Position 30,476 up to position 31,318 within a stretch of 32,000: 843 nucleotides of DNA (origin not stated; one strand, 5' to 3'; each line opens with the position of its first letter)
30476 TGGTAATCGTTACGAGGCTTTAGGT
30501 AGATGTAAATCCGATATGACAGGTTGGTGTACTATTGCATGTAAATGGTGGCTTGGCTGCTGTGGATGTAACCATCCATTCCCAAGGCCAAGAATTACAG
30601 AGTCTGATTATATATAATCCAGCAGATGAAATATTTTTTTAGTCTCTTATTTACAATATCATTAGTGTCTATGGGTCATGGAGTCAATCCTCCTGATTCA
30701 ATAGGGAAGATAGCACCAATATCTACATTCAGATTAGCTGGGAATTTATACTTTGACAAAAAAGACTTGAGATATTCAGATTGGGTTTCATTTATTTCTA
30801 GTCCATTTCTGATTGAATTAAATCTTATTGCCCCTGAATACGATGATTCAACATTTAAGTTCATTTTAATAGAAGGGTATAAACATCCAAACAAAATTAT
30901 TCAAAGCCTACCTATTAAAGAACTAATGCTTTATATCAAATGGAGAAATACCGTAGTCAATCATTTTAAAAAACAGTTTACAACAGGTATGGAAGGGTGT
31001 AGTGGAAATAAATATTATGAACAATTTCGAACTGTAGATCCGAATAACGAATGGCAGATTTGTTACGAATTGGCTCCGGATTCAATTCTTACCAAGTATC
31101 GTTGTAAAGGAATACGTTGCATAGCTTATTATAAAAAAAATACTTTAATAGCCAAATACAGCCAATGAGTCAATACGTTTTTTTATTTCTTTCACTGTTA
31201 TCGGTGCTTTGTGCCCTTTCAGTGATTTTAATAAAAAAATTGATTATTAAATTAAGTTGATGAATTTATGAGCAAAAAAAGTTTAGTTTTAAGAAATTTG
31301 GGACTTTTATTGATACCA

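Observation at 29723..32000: Five-gene cassette of exported proteins with no recognisable family sits where nuoJ should follow nuoI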

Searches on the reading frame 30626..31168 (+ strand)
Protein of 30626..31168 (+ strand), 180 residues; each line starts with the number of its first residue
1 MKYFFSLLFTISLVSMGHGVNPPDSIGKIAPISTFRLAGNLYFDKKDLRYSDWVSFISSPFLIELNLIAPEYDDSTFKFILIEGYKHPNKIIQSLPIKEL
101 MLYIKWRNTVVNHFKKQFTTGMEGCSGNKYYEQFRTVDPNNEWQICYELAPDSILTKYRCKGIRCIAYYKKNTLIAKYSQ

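Call 4: search_protein_families(library=pfam, proteins=[window:30626-31168:+], max_evalue=1)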
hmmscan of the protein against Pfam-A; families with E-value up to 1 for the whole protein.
window:30626-31168:+ (180 aa): 0 families

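Call 22: search_protein_families(library=ncbifam, proteins=[window:30626-31168:+], max_evalue=1)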
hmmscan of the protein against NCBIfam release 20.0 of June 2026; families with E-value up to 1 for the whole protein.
window:30626-31168:+ (180 aa): 0 families

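Call 24: find_homologous_proteins(query=window:30626-31168:+, max_evalue=0.1)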
Query window:30626-31168:+ (180 aa): 1 proteins with E <= 0.1 among 19 candidates.
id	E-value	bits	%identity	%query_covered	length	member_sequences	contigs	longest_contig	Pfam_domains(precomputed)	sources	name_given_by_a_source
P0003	5.2e-73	263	67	96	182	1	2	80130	-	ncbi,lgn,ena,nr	ncbi:MAG: hypothetical protein K1X81_06185 [Bacteroidia bacterium]|nr:hypothetical protein [Bacteroi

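Call 25: find_encoding_contigs(protein=P0003, flank=10000, max_places=4)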
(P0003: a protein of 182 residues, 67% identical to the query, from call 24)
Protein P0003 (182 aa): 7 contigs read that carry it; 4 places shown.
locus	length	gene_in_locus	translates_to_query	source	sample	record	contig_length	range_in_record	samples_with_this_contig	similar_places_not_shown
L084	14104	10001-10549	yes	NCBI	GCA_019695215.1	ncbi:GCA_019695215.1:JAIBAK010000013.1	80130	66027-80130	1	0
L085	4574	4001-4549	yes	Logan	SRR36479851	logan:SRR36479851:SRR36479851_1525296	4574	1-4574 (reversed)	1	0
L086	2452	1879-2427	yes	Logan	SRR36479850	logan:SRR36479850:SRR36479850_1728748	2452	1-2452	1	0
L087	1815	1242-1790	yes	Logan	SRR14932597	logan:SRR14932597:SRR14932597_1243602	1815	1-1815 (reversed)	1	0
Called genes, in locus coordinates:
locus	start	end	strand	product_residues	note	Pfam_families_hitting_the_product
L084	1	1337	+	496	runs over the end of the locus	PF00691:OmpA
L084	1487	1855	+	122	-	PF00507:Oxidored_q4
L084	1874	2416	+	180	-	PF01058:Oxidored_q6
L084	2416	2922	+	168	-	PF00329:Complex1_30kDa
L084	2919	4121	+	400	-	PF00346:Complex1_49kDa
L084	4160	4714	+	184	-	PF01257:2Fe-2S_thioredx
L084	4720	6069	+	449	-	PF01512:Complex1_51K, PF22461:SLBB_2, PF10589:NADH_4Fe-4S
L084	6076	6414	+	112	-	-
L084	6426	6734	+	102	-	PF01909:NTP_transf_2, PF18765:Polbeta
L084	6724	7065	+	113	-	PF01934:HepT-like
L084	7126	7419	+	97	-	-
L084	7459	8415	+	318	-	PF00111:Fer2, PF13510:Fer2_4, PF10588:NADH-G_4Fe-4S_3, PF22117:Fer4_Nqo3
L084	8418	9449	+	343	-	PF00146:NADHdh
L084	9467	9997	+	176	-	PF13534:Fer4_17 (faint), PF13237:Fer4_10, PF00037:Fer4 (weak), PF12838:Fer4_7, PF13183:Fer4_8 (weak), PF13187:Fer4_9, PF13484:Fer4_16, PF00037:Fer4, +4 more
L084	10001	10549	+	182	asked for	-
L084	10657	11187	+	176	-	-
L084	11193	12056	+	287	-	-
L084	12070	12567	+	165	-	PF00499:Oxidored_q3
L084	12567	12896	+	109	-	PF00420:Oxidored_q2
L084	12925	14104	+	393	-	PF00662:Proton_antipo_N, PF00361:Proton_antipo_M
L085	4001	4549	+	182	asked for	-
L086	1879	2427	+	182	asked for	-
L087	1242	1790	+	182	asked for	-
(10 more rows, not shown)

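Call 30: search_solved_structures(query=A3, max_evalue=10, show_alignments=2)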
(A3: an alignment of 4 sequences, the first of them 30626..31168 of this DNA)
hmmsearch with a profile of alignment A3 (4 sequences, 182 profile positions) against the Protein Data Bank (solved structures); distinct sequences matched with E-value up to 10: 8.
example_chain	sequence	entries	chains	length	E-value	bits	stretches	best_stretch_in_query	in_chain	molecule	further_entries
1kzx_A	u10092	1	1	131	0.73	12.5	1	124-173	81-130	INTESTINAL FATTY ACID-BINDING PROTEIN (T54)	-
1kzw_A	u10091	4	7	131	0.75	12.5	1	124-173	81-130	INTESTINAL FATTY ACID-BINDING PROTEIN (A54) | Fatty acid-binding protein, intestinal | INTESTINAL FATTY ACID BINDING PROTEIN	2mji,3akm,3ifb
6l7k_A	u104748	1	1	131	0.78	12.4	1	124-173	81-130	Fatty acid-binding protein, intestinal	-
2mo5_A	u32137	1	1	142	0.88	12.3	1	124-173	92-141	Fatty acid-binding protein, intestinal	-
1icn_A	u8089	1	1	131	0.98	12.1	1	122-173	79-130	INTESTINAL FATTY ACID BINDING PROTEIN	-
1sa8_A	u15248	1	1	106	1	12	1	122-173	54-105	Fatty acid-binding protein, intestinal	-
1a57_A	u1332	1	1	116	1.2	11.8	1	122-173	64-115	INTESTINAL FATTY ACID-BINDING PROTEIN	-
5il7_A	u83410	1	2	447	4.4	10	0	14-51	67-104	Rab family protein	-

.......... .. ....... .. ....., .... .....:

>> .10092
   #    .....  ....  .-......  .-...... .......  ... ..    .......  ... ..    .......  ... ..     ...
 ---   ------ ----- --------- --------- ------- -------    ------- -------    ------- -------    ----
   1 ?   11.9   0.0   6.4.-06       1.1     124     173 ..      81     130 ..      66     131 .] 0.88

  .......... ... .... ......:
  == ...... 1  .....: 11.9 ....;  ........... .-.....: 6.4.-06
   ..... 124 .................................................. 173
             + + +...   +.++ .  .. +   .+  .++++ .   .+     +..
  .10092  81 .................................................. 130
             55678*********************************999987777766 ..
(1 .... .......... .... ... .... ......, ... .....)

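Call 35: find_related_loci(query=A3, collection=metagenome_contigs, flank=6000)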
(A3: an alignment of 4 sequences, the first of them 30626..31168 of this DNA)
Query A3 (180 aa) in metagenome_contigs; peptide patterns used: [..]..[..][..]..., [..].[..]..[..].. (x = any residue, [..] = any of these).
600 stretches matched a pattern (row limit reached: there are more); 1 encode a relative of the query (tblastn E <= 1e-3); 1 distinct loci.
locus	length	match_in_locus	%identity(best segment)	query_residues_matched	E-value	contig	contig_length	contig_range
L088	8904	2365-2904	93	1-180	8e-117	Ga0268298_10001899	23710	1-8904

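Call 46: search_protein_representatives(alignment_id=A6)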
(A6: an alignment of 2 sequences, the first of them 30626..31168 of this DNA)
Query: 2 sequences, 182 profile positions. Proteins with E-value up to 0.001 (for the whole library): 10; up to 1e-10: 2; up to 1e-30: 2. The best 10 are listed.
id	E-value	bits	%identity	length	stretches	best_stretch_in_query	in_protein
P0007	1.9e-46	174.4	-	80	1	103-182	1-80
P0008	2.9e-42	160.8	-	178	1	7-174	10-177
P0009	3.4e-08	49.7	-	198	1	35-162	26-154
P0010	7.8e-08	48.6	-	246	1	1-152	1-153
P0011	9.6e-07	45.0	-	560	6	56-97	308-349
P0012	5.2e-06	42.6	-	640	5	55-104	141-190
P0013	1.3e-05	41.3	-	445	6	59-99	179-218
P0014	1.0e-04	38.4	-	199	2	29-164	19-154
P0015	1.4e-04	37.9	-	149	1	5-144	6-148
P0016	2.5e-04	37.1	-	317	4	62-99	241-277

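Call 48: search_protein_families(library=pfam, proteins=[P0009, P0010, P0011, P0012, P0013, P0014, P0015, P0016], max_evalue=0.1)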
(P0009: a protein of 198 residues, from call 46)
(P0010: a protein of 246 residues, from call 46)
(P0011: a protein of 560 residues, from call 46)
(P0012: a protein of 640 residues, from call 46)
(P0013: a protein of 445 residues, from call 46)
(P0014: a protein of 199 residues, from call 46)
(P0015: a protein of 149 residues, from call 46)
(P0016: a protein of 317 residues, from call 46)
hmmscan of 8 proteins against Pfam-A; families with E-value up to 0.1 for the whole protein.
P0009 (198 aa): 1 family
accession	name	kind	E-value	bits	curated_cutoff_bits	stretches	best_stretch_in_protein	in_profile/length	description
PF03781.23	FGE-sulfatase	-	1.9e-06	28.2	23.3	1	28-142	32-111/255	Sulfatase-modifying factor enzyme 1-like domain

P0010 (246 aa): 1 family
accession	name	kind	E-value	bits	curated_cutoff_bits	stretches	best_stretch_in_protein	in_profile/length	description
PF03781.23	FGE-sulfatase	-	2.9e-13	50.5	23.3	1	28-218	26-173/255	Sulfatase-modifying factor enzyme 1-like domain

P0011 (560 aa): 6 families
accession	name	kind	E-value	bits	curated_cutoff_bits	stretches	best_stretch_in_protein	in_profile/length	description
PF13516.12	LRR_6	-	1.5e-51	168.8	23.4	8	142-164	2-24/24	Leucine Rich repeat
PF12799.13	LRR_4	-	3.1e-24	84.9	27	2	345-387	2-39/44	Leucine Rich repeats (2 copies)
PF00560.39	LRR_1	-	6.3e-22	73.4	20.6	0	373-387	1-13/23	Leucine Rich Repeat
PF13855.12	LRR_8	-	1.8e-09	37.6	27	0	345-388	2-41/61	Leucine rich repeat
PF13377.12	Peripla_BP_3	-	0.00072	20.1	26.5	0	137-182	115-159/167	Periplasmic binding protein-like domain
PF13599.13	Pentapeptide_4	-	0.017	15.6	38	0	414-435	9-30/78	Pentapeptide repeat region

P0012 (640 aa): 4 families
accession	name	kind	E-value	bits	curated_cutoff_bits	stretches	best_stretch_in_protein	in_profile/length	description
PF13516.12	LRR_6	-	3.2e-45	149.1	23.4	8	261-284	1-24/24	Leucine Rich repeat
PF00560.39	LRR_1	-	5.9e-17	58.6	20.6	0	207-223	1-17/23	Leucine Rich Repeat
PF12799.13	LRR_4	-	1.6e-14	54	27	1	179-220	2-38/44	Leucine Rich repeats (2 copies)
PF13855.12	LRR_8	-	2.9e-05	24.2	27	0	201-218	20-37/61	Leucine rich repeat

P0013 (445 aa): 3 families
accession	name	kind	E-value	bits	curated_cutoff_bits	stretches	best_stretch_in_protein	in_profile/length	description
PF13516.12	LRR_6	-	6.4e-30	101.2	23.4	5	181-203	2-24/24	Leucine Rich repeat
PF00560.39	LRR_1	-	1.2e-08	33.9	20.6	0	354-373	2-21/23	Leucine Rich Repeat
PF12799.13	LRR_4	-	0.0036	18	27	0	155-196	2-38/44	Leucine Rich repeats (2 copies)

P0014 (199 aa): 1 family
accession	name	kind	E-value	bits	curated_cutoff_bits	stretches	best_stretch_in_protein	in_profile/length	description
PF03781.23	FGE-sulfatase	-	0.0043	17.2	23.3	1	23-176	28-156/255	Sulfatase-modifying factor enzyme 1-like domain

P0015 (149 aa): 2 families
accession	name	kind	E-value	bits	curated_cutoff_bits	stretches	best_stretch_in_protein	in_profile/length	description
PF03781.23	FGE-sulfatase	-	5.6e-08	33.2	23.3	1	15-116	11-110/255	Sulfatase-modifying factor enzyme 1-like domain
PF25431.1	zf-C17orf113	-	0.014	15.7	29.5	1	106-135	12-39/63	C17orf113 probable zinc finger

P0016 (317 aa): 3 families
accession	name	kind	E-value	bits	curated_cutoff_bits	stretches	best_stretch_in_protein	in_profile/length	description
PF13516.12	LRR_6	-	1.7e-28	96.8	23.4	4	182-205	1-24/24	Leucine Rich repeat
PF00560.39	LRR_1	-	3.4e-12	44.4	20.6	0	157-177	1-21/23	Leucine Rich Repeat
PF12799.13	LRR_4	-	6e-06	26.8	27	1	99-142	2-39/44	Leucine Rich repeats (2 copies)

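Call 50: find_encoding_contigs(protein=P0010, flank=6000, max_places=3)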
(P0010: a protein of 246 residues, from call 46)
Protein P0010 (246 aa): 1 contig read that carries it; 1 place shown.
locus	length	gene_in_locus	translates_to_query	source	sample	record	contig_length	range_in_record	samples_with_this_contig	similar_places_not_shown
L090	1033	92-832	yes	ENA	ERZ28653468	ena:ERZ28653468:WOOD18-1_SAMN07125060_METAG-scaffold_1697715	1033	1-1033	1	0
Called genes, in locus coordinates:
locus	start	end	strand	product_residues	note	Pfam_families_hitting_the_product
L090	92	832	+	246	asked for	PF03781:FGE-sulfatase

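Call 51: search_solved_structures(query=A7, max_evalue=10, show_alignments=2)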
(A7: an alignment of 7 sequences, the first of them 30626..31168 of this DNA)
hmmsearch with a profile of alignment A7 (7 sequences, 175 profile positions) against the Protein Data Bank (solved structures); distinct sequences matched with E-value up to 10: 12.
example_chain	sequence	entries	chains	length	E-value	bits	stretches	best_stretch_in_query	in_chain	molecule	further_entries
9myj_B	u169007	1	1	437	1.5e-06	31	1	65-112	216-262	Lipoprotein, putative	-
9p6h_B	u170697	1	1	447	1.6e-06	30.9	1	65-112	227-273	Lipoprotein, putative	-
9ots_A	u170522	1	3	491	2.2e-06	30.5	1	66-112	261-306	Por secretion system protein porK/gldK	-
9mzu_A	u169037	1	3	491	2.2e-06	30.5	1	66-112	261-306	PorK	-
7mg0_E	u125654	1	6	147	0.19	14.5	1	86-160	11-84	Protease 2A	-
7jre_A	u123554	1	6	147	0.2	14.4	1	86-160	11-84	Protease 2A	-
7lw2_E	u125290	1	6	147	0.31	13.7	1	86-157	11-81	Protease 2A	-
6fto_A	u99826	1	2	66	0.47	13.2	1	92-139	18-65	Chromo domain-containing protein 2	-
5ffx_A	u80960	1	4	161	0.6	12.8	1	37-76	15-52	MarR family regulatory protein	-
5f6f_A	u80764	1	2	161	0.71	12.6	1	37-75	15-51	MarR family regulatory protein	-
9e5y_A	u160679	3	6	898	1.2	11.8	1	128-167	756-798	DNA-directed DNA polymerase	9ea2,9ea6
9ea3_A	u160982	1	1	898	1.2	11.8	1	128-167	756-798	DNA-directed DNA polymerase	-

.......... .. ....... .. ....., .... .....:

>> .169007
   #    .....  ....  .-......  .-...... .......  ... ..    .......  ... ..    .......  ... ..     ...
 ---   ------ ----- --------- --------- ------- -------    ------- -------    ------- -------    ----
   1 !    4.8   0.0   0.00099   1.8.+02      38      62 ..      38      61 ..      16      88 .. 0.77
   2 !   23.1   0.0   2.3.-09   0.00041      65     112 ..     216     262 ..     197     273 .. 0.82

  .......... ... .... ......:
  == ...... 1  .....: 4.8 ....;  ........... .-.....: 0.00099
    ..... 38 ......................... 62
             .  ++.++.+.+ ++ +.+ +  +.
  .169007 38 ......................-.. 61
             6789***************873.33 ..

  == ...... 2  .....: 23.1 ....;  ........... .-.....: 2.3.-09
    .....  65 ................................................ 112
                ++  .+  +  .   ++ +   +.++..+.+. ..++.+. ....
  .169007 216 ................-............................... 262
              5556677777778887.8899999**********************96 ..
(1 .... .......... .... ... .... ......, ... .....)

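Call 53: search_protein_families(library=padloc, proteins=[window:30626-31168:+], max_evalue=1)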
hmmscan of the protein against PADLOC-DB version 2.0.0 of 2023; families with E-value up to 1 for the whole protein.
window:30626-31168:+ (180 aa): 0 families

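Call 54: search_protein_families(library=phrogs, proteins=[window:30626-31168:+], max_evalue=1)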
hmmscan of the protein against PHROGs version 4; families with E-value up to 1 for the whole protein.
window:30626-31168:+ (180 aa): 0 families

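Call 60: predict_structure(alignment_id=A7)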
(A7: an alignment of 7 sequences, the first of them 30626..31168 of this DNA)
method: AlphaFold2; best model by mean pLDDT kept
length: 180 residues; sequences in the alignment: 7
mean_pLDDT: 76.5   pTM: 0.71
mean pLDDT of the five models: 76.5, 75.8, 75.5, 74.2, 73.9
residues with pLDDT >= 90: 49; 70-90: 72; 50-70: 31; < 50: 28
segments of 3 or more residues with pLDDT < 50: 9-18, 73-83, 177-180
pLDDT, mean of each block of 10 residues (from residue 1): 50 47 87 91 92 81 70 48 58 86 89 81 73 89 92 93 93 58
secondary structure, 60 per line:
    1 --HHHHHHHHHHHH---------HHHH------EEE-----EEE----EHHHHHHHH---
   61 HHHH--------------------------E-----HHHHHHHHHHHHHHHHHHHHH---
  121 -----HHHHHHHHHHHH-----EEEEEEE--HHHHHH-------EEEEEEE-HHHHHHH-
elements in order: H3-14 H24-27 E34-36 E42-44 H50-57 H61-64 H97-117 H126-137 E143-149 H152-157 E165-171 H173-179

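Call 63: fold_search(model_id=the predicted structure, library=pdb)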
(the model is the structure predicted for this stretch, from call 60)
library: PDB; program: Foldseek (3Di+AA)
matches with E <= 10: 102; with E <= 0.001: 0
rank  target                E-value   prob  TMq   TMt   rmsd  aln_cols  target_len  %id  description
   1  6fdf_A                1.8e+00  0.07  0.15  0.10   7.0        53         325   15  Crystal structure of S. pombe Dnmt2 methyltransferase (released 2018-06-20)
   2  6fdf_D                2.1e+00  0.04  0.15  0.10  15.1       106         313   10  Crystal structure of S. pombe Dnmt2 methyltransferase (released 2018-06-20)
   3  2ifa_A                2.1e+00  0.02  0.16  0.15  13.4       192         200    8  Crystal Structure of the PUTATIVE NITROREDUCTASE (SMU.260) IN COMPLEX WITH FMN FROM STREPTOCOCCUS MUTANS, NORTHEAST ST (released 2006-10-03)
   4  7ly5_B                2.1e+00  0.02  0.16  0.15  15.7       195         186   12  Proteolyzed crystal structure of the bacillamide NRPS, BmdB, in complex with the oxidase BmdC (released 2022-02-02)
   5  9xqs_W                2.4e+00  0.04  0.13  0.05  14.6        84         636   11  Structure of the inner peripheral region in the phage phiKZ baseplate complex (released 2026-02-11)
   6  6fdf_B                2.7e+00  0.04  0.15  0.09   7.4        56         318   14  Crystal structure of S. pombe Dnmt2 methyltransferase (released 2018-06-20)
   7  3lai_C                2.7e+00  0.02  0.13  0.12  12.8       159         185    7  Structural insights into the molecular mechanism of H-NOX activation (released 2010-03-16)
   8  3ubt_A                2.8e+00  0.03  0.16  0.10  16.2       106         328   15  Crystal Structure of C71S Mutant of DNA Cytosine-5 Methyltransferase M.HaeIII Bound to DNA (released 2012-10-03)
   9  9h9x_A                3.0e+00  0.06  0.15  0.22   9.8        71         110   11  Crystal structure of metal-free LmrR_V15Bpy in a closed state (released 2025-03-05)
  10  8c58_A                3.0e+00  0.04  0.18  0.10  15.3        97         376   10  CpG specific M.MpeI methyltransferase crystallized in the presence of 5-hydroxycytosine and 5-methylcytosine containin (released 2024-01-17)
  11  1dct_A                3.2e+00  0.04  0.17  0.11  13.1        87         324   16  DNA (CYTOSINE-5) METHYLASE FROM HAEIII COVALENTLY BOUND TO DNA (released 1995-09-15)
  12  8rai                  3.6e+00  0.04  0.16  0.11   9.4        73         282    8  Crystal structure of D-amino acid transaminase from Haliscomenobacter hydrossis point mutant R90I complexed with phenylh (released 2023-12-27)
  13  6id6                  3.6e+00  0.03  0.12  0.08   6.4        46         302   13  Crystal structure of Rv0731c from Mycobacterium tuberculosis at 1.63 Angstroms. (released 2019-09-11)
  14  6fdf_C                3.6e+00  0.03  0.14  0.09   6.8        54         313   15  Crystal structure of S. pombe Dnmt2 methyltransferase (released 2018-06-20)
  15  7nea                  3.8e+00  0.03  0.16  0.11   9.1        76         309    5  Crystal structure of branched-chain amino acid aminotransferase from Thermobaculum terrenum (M3 mutant). (released 2021-07-07)
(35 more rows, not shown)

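Call 71: find_encoding_contigs(protein=P0009, flank=6000, max_places=4)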
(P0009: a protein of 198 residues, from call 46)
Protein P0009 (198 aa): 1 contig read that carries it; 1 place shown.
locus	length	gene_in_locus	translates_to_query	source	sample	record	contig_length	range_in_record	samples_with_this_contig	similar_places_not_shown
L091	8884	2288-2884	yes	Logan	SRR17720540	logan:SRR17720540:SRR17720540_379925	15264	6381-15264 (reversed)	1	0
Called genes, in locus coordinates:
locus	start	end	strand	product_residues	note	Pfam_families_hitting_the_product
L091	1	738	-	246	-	?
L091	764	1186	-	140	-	-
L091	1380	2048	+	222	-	-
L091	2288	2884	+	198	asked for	PF03781:FGE-sulfatase (weak)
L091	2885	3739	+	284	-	PF20240:DUF6597, PF12833:HTH_18, PF00165:HTH_AraC (weak)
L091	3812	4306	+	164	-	PF00903:Glyoxalase (weak)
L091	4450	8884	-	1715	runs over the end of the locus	PF02494:HYR, PF18962:Por_Secre_tail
